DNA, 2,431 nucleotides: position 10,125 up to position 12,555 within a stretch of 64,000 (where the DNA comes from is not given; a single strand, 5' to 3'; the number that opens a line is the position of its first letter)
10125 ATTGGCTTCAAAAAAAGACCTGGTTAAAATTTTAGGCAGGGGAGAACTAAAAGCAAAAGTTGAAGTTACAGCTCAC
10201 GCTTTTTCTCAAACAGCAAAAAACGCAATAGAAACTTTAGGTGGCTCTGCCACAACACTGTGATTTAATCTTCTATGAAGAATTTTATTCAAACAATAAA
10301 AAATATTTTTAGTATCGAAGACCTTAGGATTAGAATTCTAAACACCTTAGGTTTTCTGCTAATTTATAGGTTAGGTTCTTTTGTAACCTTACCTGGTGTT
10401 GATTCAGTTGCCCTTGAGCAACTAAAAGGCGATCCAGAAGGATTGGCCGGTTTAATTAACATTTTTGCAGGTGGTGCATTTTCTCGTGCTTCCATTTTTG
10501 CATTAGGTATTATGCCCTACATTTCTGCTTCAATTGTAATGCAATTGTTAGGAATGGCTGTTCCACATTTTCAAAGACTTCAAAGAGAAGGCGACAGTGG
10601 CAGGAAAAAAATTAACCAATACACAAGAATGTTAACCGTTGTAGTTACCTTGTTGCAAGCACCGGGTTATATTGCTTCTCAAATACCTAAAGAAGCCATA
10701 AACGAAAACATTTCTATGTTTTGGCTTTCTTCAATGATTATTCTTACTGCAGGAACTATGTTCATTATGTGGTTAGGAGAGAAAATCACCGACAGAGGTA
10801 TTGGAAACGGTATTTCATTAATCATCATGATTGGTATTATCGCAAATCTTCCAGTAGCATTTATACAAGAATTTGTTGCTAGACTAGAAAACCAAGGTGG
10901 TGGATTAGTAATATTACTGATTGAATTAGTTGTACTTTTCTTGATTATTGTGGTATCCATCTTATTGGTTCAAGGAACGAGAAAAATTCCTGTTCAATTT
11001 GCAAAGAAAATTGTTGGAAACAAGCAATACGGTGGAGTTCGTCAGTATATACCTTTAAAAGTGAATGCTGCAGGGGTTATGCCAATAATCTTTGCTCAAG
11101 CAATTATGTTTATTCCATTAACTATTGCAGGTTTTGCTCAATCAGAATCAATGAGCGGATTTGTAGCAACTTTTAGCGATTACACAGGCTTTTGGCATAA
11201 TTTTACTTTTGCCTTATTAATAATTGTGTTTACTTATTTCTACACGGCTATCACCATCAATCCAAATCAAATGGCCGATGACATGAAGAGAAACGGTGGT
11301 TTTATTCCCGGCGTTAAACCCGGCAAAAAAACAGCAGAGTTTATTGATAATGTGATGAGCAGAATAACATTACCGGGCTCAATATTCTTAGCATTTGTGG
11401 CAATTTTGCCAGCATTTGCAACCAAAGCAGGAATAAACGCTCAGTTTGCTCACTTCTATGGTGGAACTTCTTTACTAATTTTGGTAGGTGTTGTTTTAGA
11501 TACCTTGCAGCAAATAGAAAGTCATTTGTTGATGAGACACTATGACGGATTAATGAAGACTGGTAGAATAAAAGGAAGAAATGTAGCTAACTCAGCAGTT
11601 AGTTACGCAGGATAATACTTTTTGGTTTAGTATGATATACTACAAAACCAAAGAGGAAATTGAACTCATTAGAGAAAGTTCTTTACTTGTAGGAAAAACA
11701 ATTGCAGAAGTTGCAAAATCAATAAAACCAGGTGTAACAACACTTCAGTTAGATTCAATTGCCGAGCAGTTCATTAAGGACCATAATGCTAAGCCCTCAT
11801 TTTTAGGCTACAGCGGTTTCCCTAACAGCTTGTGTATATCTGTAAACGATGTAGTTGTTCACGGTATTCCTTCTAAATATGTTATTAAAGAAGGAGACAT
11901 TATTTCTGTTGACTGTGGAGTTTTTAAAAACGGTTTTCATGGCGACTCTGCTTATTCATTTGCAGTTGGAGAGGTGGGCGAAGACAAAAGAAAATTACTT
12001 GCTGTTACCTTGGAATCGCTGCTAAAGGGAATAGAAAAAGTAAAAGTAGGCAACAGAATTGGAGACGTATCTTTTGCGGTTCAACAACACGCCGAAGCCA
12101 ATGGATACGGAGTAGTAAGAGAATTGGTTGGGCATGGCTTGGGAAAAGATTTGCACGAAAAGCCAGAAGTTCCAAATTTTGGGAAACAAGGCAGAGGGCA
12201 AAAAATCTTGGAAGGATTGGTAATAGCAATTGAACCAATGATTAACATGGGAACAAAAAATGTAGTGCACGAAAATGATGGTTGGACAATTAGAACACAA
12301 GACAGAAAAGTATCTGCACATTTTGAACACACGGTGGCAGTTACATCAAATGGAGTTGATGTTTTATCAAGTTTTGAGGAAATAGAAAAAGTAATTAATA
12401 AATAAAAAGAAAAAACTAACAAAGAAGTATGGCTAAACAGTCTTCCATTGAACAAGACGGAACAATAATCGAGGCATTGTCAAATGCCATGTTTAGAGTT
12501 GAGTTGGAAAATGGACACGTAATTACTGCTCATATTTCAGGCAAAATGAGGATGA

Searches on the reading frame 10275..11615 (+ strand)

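Call 50: search_protein_families(library=pfam, proteins=[window:10275-11615:+], max_evalue=0.001)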
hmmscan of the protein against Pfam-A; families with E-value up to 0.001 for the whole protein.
window:10275-11615:+ (446 aa): 1 family
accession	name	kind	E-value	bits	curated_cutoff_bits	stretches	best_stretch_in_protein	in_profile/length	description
PF00344.25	SecY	-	2.1e-111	372.6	32.2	1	73-411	1-306/306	SecY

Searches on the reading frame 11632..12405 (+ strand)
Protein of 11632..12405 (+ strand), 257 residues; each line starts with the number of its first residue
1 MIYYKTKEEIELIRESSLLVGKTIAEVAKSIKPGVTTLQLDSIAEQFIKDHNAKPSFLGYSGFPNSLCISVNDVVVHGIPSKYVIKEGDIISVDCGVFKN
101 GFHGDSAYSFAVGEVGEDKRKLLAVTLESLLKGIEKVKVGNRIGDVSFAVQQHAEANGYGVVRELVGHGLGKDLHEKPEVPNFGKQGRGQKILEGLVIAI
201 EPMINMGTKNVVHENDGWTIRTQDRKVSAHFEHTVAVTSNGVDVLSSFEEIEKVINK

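Call 50: search_protein_families(library=pfam, proteins=[window:11632-12405:+], max_evalue=0.001)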
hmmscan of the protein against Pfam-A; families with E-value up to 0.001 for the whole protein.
window:11632-12405:+ (257 aa): 1 family
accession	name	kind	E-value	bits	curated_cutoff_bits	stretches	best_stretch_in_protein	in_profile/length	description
PF00557.29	Peptidase_M24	-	5.4e-48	164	23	1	11-238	1-207/208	Metallopeptidase family M24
